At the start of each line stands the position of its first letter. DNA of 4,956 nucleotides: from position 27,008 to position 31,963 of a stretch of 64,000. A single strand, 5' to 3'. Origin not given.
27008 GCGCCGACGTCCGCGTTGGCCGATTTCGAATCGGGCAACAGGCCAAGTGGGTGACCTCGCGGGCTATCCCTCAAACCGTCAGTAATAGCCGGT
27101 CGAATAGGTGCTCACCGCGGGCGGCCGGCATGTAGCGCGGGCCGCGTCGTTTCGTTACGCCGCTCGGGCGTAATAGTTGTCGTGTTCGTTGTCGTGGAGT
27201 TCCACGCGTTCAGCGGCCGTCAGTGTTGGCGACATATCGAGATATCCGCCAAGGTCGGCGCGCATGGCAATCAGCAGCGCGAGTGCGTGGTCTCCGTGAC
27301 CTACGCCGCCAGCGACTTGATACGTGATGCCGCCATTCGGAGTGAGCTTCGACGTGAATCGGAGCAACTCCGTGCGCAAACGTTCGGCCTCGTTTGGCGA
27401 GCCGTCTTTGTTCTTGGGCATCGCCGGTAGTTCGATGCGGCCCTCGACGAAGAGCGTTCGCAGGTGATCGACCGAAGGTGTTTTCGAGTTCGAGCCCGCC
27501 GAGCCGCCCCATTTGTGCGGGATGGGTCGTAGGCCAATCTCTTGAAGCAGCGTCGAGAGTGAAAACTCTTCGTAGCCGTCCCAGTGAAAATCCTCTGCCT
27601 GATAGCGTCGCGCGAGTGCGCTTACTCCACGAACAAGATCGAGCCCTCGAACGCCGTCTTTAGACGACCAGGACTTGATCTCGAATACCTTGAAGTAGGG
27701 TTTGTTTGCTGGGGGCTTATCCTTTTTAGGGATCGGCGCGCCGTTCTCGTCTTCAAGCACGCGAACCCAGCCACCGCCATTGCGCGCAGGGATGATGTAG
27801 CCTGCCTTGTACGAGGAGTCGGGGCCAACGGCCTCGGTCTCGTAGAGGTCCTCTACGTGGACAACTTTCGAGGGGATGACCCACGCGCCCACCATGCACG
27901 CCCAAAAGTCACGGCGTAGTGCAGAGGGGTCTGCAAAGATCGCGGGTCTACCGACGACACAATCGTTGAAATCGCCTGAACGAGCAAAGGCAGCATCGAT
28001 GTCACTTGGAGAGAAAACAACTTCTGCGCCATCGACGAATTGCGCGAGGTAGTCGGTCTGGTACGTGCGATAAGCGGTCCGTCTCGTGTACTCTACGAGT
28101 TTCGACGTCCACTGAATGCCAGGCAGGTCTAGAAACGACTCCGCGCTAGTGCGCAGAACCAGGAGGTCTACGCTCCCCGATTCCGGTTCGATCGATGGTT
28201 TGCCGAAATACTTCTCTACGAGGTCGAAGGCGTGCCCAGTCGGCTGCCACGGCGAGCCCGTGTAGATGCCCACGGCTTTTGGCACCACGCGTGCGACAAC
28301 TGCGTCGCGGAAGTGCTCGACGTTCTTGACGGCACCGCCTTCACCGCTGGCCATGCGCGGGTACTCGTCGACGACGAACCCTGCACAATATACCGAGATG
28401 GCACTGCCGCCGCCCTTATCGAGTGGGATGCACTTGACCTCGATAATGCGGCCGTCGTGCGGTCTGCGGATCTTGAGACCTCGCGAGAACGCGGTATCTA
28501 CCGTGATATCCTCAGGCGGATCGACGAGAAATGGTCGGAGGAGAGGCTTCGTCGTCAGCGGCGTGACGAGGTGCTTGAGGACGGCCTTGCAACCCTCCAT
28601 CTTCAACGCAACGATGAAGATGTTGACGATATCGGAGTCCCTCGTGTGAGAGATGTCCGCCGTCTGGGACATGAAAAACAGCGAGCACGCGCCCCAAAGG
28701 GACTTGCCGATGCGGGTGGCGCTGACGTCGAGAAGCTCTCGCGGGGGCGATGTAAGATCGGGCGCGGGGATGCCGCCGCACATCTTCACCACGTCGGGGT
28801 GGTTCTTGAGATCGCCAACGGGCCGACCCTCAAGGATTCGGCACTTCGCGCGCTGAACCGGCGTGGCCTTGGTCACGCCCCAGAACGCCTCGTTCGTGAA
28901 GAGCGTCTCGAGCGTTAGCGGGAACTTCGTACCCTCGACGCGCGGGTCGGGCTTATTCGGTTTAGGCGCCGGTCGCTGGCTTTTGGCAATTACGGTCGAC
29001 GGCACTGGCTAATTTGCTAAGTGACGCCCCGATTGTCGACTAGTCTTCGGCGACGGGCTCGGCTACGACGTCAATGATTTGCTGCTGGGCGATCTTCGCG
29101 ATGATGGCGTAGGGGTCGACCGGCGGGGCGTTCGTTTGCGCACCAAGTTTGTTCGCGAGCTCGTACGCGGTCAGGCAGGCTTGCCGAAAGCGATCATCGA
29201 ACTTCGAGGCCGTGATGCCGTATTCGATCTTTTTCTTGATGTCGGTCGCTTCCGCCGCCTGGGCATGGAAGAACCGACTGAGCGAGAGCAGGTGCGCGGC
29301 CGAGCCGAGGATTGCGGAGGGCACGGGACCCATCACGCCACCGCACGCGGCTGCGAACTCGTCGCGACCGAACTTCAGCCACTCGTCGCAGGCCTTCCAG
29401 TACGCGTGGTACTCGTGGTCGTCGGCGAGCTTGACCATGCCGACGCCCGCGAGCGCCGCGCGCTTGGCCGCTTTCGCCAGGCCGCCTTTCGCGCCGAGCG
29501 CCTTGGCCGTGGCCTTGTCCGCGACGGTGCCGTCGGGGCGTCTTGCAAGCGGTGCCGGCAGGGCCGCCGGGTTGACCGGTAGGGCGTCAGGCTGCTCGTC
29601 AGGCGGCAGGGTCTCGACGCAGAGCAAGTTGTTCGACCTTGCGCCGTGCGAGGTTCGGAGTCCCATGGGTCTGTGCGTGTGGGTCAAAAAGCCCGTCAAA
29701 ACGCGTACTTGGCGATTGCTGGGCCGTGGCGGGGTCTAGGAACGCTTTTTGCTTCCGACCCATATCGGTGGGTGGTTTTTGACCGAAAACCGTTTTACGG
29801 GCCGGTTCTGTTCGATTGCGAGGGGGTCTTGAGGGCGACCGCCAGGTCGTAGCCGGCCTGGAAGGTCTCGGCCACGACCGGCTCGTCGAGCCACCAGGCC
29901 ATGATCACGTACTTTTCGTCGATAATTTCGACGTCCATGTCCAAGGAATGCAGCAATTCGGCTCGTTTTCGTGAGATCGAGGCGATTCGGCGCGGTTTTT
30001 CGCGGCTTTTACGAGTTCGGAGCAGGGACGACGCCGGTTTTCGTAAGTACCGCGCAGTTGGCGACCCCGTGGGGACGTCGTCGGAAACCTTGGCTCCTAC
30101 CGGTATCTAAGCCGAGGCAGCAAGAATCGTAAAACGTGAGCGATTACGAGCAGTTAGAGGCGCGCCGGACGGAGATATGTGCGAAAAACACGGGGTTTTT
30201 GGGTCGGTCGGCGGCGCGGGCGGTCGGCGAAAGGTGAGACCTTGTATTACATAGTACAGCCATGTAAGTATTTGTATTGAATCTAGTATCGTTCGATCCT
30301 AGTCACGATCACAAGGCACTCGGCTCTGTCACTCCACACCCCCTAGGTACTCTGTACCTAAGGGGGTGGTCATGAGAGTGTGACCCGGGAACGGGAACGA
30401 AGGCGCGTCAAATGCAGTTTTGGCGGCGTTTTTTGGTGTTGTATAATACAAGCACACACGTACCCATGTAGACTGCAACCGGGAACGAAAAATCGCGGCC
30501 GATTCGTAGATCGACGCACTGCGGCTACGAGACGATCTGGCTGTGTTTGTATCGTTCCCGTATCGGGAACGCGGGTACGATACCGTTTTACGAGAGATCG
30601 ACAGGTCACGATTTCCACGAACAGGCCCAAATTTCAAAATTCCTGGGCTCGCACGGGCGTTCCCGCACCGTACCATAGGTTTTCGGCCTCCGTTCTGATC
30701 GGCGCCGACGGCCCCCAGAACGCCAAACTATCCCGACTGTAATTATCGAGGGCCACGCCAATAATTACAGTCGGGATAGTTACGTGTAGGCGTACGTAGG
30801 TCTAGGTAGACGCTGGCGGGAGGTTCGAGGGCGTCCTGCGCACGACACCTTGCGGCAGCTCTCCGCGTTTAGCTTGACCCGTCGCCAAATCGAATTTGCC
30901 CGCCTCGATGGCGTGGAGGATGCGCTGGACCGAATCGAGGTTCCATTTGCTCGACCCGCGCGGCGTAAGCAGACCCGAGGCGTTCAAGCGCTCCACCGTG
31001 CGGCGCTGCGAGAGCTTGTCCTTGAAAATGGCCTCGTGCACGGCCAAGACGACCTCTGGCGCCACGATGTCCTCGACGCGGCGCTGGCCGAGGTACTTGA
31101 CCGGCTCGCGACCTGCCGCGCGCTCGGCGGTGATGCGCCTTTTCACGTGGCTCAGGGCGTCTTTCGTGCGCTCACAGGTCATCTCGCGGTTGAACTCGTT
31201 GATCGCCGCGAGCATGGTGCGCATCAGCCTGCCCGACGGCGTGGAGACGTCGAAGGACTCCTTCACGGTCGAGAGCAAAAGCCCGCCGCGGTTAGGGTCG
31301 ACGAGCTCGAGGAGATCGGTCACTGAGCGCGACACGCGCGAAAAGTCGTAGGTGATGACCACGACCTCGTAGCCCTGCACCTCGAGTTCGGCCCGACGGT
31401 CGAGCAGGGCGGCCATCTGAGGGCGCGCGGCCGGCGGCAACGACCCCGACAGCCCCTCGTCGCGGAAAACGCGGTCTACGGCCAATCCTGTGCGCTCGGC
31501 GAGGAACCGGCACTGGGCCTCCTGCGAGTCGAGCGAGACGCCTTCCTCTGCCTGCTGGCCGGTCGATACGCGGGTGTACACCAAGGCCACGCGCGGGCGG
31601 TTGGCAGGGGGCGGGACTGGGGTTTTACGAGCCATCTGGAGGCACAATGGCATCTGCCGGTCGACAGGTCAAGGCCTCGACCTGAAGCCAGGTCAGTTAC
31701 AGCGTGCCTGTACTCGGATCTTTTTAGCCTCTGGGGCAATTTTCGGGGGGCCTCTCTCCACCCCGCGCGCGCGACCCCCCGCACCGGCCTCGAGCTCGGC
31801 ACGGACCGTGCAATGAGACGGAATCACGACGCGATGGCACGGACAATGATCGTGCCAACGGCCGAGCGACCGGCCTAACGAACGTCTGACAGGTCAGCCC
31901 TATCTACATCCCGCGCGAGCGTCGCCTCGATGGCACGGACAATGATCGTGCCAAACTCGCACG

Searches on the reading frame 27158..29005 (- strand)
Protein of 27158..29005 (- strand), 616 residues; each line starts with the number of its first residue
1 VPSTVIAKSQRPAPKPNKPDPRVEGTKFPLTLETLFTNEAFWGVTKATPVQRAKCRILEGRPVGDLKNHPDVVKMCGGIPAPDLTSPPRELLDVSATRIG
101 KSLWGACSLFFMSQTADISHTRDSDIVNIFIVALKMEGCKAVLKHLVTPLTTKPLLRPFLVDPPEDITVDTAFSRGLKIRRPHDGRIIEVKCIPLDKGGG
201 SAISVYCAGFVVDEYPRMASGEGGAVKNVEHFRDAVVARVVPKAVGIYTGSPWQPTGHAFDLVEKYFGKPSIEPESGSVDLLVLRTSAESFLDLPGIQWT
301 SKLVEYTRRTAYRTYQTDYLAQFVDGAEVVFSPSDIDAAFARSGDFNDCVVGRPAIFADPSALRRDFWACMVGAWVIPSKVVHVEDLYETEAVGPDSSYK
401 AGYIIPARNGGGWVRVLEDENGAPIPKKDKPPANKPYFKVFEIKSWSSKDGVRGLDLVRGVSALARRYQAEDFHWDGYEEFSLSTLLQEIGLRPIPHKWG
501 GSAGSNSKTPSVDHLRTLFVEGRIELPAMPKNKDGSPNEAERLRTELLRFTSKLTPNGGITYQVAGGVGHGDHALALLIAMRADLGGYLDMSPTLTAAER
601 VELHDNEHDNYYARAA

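Call 35: search_protein_families(library=pfam, proteins=[window:27158-29005:-], max_evalue=0.001)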
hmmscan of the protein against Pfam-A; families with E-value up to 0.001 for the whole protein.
window:27158-29005:- (616 aa): 0 families

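Call 36: find_related_loci(query=window:27158-29005:-, collection=viral_contigs, flank=10000)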
Query window:27158-29005:- (616 aa) in viral_contigs; peptide patterns used: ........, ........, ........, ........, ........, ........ (x = any residue, [..] = any of these).
2 stretches matched a pattern, but none encodes a relative of the query by tblastn (E <= 1e-3).

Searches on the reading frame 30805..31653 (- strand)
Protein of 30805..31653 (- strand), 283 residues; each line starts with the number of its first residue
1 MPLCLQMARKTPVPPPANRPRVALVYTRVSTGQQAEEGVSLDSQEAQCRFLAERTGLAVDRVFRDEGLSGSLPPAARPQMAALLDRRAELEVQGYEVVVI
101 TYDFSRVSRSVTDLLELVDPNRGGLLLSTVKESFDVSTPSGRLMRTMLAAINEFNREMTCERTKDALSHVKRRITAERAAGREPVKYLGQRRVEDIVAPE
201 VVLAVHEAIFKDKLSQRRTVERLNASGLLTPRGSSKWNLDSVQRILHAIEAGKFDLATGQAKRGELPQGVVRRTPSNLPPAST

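Call 22: search_protein_families(library=pfam, proteins=[window:30805-31653:-], max_evalue=0.01)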
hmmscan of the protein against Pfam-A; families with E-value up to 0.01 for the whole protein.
window:30805-31653:- (283 aa): 2 families
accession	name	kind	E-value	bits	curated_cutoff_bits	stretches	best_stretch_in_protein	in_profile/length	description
PF00239.26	Resolvase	-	1e-26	94.2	23.3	1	23-172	1-141/145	Resolvase, N terminal domain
PF07508.19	Recombinase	-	0.0031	18.2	21.1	1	202-247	7-50/102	Recombinase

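Call 23: search_protein_families(library=phrogs, proteins=[window:30805-31653:-], max_evalue=0.01)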
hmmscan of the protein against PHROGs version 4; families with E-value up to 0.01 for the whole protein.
window:30805-31653:- (283 aa): 2 families
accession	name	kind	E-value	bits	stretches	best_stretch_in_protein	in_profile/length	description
phrog_95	-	integration and excision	2.9e-40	139.5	1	14-246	81-308/651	integrase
phrog_125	-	DNA, RNA and nucleotide metabolism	2.2e-23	84.1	1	23-250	22-204/254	DNA invertase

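Call 108: search_protein_families(library=ncbifam, proteins=[window:30805-31653:-], max_evalue=0.001)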
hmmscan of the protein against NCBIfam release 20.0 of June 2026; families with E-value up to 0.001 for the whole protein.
window:30805-31653:- (283 aa): 6 families
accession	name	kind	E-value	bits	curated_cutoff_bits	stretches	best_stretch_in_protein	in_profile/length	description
NF047343.1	SCCmet_CcrB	equivalog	2e-15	56.4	900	1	25-187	11-165/542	cassette chromosome recombinase CcrB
NF047347.1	SCCmet_CcrC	equivalog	4e-11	42.1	900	1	25-166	7-145/558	cassette chromosome recombinase CcrC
NF041201.1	recomb_XisF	equivalog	1.8e-09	37.1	375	1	25-175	3-141/465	fdxN element excision recombinase XisF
NF009949.0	PRK13413.1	equivalog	1.5e-05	24.8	272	1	25-221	4-185/203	master DNA invertase Mpi family serine-type recombinase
NF049883.1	resolv_YneB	equivalog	9.7e-05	21.9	175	1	23-167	2-139/211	YneB family resolvase-like protein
NF033518.0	transpos_IS607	equivalog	0.00019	21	110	1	16-116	49-139/187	IS607 family transposase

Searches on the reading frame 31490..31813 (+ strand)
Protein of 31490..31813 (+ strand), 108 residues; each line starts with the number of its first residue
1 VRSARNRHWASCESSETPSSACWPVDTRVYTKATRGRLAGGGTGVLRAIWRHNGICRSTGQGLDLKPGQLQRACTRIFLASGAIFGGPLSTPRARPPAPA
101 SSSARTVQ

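Call 90: search_protein_families(library=pfam, proteins=[window:31490-31813:+], max_evalue=1)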
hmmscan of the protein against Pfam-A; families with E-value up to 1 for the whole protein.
window:31490-31813:+ (108 aa): 1 family
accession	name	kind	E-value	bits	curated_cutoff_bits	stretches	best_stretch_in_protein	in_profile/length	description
PF08131.16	Defensin_3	-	0.34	11.6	18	0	47-58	4-15/39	Defensin-like peptide family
